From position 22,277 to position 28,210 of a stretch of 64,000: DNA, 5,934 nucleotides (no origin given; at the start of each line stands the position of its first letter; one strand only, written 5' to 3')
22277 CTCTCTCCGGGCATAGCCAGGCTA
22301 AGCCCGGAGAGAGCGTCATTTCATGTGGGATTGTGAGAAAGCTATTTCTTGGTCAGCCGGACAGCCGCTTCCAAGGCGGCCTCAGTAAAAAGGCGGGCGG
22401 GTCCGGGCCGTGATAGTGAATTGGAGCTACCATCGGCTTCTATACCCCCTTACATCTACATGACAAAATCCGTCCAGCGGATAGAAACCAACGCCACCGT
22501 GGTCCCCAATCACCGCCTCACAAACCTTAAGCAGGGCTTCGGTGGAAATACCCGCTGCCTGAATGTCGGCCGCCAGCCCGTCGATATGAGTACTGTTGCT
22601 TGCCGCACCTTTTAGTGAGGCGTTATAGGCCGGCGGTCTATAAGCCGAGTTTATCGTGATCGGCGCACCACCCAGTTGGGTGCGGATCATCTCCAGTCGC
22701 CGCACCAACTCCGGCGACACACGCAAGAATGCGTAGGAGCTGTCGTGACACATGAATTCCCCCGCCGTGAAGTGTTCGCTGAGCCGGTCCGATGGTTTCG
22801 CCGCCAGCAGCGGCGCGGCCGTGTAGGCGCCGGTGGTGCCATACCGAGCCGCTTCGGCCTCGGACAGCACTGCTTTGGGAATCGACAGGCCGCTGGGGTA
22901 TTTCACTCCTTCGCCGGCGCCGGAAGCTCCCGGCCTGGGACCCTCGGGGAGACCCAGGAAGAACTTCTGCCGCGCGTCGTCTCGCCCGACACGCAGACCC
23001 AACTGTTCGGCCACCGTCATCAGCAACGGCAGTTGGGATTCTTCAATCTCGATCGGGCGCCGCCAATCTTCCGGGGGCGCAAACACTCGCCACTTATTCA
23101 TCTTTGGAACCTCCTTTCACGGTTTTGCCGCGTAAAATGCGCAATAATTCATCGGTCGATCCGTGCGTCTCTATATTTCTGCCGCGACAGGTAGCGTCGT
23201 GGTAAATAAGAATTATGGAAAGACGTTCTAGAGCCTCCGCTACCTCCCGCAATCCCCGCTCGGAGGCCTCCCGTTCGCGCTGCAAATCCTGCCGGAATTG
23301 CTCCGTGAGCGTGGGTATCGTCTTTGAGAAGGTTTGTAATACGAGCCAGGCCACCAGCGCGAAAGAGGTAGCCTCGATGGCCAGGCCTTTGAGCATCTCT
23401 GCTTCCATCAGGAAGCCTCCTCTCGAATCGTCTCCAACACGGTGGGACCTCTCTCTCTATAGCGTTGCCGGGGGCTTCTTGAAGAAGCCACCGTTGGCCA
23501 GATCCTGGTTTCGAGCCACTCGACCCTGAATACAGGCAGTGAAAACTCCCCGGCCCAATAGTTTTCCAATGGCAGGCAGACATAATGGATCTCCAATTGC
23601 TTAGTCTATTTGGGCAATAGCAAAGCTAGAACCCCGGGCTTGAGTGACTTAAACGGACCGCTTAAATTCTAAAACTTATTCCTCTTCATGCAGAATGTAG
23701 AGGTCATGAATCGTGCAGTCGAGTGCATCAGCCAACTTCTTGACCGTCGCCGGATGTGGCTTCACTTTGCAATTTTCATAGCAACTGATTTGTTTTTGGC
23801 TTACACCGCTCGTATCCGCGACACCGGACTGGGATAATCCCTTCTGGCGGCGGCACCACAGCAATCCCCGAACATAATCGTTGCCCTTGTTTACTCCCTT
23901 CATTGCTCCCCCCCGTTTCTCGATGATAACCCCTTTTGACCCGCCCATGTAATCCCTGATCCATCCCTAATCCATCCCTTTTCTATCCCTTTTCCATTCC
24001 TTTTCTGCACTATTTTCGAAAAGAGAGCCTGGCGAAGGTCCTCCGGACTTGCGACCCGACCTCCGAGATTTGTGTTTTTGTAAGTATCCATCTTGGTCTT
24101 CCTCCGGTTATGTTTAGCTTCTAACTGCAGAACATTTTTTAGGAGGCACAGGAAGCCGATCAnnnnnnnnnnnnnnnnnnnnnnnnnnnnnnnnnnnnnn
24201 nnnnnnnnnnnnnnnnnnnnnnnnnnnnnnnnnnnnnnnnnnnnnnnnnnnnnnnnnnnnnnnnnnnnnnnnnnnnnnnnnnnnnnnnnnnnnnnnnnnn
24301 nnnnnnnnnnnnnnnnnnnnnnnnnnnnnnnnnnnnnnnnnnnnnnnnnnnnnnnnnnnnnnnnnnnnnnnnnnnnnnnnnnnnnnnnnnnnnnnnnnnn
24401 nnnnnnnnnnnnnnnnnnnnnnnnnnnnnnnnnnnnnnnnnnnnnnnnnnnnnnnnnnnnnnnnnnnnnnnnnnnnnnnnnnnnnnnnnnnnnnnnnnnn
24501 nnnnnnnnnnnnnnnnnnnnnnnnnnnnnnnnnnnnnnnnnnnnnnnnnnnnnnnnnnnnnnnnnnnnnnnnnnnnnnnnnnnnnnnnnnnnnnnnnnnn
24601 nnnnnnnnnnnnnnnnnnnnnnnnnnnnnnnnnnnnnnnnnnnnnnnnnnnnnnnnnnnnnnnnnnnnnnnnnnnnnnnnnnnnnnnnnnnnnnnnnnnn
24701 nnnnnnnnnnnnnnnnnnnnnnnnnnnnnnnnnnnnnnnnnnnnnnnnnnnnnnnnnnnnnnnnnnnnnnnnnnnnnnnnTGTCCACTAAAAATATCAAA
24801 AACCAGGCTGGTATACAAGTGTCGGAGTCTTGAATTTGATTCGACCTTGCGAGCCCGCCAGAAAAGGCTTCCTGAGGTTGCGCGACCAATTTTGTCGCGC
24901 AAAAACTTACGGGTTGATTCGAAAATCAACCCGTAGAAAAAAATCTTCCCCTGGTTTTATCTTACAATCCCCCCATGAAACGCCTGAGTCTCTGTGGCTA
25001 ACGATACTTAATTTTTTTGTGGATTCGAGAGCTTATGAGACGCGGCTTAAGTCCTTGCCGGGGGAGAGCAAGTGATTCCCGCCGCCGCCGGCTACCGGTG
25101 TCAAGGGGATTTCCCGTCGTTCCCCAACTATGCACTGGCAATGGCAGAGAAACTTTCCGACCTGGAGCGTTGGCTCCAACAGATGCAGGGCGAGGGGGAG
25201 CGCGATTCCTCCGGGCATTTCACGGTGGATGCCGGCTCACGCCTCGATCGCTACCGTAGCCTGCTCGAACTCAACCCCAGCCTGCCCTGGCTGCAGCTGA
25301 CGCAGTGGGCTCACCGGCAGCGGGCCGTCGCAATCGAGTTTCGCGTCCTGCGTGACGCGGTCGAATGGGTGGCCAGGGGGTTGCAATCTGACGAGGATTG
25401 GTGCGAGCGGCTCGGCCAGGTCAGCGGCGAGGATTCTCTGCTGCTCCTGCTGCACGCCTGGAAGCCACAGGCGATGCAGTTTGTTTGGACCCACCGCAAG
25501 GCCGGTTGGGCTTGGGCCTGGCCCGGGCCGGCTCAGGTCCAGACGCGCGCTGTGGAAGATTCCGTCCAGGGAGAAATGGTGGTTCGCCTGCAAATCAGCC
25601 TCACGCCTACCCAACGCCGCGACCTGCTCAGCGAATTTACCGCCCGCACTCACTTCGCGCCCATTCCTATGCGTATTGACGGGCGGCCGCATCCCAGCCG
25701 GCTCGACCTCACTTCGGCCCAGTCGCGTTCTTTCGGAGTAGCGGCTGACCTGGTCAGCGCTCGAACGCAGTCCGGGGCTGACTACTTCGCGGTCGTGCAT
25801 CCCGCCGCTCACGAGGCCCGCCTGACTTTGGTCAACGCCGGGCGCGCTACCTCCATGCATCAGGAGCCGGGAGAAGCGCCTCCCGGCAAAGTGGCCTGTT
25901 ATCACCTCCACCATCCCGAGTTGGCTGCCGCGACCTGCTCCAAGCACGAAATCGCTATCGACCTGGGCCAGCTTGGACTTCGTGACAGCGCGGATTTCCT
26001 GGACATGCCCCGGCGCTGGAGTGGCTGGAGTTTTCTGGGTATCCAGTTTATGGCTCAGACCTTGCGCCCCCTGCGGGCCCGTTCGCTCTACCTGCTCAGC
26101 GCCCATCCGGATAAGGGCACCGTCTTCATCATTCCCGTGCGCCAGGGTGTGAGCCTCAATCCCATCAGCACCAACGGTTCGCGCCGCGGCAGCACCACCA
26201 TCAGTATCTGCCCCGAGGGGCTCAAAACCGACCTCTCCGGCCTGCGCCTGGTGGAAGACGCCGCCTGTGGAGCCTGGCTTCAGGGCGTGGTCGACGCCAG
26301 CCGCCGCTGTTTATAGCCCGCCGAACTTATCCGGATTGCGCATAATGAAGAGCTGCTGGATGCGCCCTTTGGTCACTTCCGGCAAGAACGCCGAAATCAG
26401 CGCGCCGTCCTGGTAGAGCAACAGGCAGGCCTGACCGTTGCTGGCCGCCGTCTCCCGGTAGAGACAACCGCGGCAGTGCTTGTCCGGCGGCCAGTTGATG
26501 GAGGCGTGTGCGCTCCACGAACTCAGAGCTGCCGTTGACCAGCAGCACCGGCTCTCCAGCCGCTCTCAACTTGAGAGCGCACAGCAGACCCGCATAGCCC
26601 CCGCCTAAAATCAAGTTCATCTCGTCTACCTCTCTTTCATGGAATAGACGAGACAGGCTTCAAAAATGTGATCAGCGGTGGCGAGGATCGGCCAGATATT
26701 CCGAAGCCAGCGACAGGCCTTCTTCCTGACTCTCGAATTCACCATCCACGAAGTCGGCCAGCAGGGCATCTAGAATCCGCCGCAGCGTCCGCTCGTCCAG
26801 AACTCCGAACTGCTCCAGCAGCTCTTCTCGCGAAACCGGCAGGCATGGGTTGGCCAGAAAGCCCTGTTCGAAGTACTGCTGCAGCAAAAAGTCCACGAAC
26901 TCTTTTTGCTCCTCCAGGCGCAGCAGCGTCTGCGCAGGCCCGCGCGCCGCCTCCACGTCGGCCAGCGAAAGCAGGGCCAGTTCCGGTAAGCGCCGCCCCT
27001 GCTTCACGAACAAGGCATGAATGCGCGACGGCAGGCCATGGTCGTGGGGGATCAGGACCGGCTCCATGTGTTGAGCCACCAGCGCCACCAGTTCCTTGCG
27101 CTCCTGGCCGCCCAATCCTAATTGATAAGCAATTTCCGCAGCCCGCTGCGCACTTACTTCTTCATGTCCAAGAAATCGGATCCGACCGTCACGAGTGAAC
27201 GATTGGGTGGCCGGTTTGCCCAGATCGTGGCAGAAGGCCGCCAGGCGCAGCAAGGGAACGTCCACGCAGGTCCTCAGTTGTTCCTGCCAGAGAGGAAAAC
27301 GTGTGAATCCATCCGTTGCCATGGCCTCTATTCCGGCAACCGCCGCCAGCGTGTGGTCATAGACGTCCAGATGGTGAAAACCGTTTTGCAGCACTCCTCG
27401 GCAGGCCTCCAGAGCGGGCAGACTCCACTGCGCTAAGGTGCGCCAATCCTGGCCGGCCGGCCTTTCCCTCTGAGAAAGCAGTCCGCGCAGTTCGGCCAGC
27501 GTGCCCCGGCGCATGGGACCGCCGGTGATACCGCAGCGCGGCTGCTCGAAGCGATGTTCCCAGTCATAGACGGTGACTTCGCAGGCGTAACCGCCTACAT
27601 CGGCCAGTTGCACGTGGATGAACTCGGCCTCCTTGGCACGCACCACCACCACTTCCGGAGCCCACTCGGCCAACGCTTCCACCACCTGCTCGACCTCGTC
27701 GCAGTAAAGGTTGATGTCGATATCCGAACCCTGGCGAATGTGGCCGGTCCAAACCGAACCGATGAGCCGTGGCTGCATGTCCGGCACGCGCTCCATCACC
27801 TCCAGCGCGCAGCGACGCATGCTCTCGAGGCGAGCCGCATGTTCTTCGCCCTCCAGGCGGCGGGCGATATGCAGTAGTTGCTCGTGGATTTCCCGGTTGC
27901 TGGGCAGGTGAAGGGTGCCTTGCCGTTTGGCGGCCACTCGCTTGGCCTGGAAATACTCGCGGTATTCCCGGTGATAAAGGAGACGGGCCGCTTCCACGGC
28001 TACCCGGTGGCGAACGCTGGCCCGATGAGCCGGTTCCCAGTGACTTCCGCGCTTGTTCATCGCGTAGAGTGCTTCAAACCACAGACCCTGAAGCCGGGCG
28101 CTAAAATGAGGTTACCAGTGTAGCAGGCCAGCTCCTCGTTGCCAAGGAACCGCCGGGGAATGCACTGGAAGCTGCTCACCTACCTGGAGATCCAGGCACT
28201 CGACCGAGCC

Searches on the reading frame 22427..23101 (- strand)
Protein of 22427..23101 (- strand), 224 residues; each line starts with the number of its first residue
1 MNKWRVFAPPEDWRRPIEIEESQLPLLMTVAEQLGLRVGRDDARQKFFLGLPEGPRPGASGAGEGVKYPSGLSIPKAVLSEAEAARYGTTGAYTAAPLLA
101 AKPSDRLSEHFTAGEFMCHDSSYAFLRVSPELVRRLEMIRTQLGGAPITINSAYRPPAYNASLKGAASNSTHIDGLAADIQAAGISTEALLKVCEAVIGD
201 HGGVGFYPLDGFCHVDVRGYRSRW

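Call 51: search_protein_families(library=pfam, proteins=[window:22427-23101:-], max_evalue=0.001)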
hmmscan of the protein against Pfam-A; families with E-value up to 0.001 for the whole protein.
window:22427-23101:- (224 aa): 2 families
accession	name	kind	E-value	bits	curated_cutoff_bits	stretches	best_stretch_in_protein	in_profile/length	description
PF08291.16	Peptidase_M15_3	-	7e-17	62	23.2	1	111-216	3-108/108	Peptidase M15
PF05951.18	Peptidase_M15_2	-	1.3e-12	48.2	27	1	127-221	52-151/153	Bacterial protein of unknown function (DUF882)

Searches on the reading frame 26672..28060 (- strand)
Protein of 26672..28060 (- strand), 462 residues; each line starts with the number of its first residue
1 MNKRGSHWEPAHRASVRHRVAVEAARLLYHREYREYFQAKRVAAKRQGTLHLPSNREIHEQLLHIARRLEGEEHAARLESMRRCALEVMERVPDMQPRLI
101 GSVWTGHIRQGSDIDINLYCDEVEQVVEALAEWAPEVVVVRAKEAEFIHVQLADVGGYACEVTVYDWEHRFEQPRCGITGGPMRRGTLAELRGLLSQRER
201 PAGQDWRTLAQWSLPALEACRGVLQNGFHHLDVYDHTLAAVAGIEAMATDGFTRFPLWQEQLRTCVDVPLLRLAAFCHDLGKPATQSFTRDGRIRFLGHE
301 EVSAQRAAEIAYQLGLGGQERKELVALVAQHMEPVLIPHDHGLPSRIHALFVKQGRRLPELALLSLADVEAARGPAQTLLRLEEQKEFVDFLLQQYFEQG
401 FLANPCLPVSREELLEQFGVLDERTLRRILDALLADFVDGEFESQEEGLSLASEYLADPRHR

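Call 51: search_protein_families(library=pfam, proteins=[window:26672-28060:-], max_evalue=0.001)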
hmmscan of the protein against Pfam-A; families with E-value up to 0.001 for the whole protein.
window:26672-28060:- (462 aa): 1 family
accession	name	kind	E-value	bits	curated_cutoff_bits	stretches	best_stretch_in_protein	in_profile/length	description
PF01966.28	HD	-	7.3e-09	36.4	22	1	234-370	2-113/116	HD domain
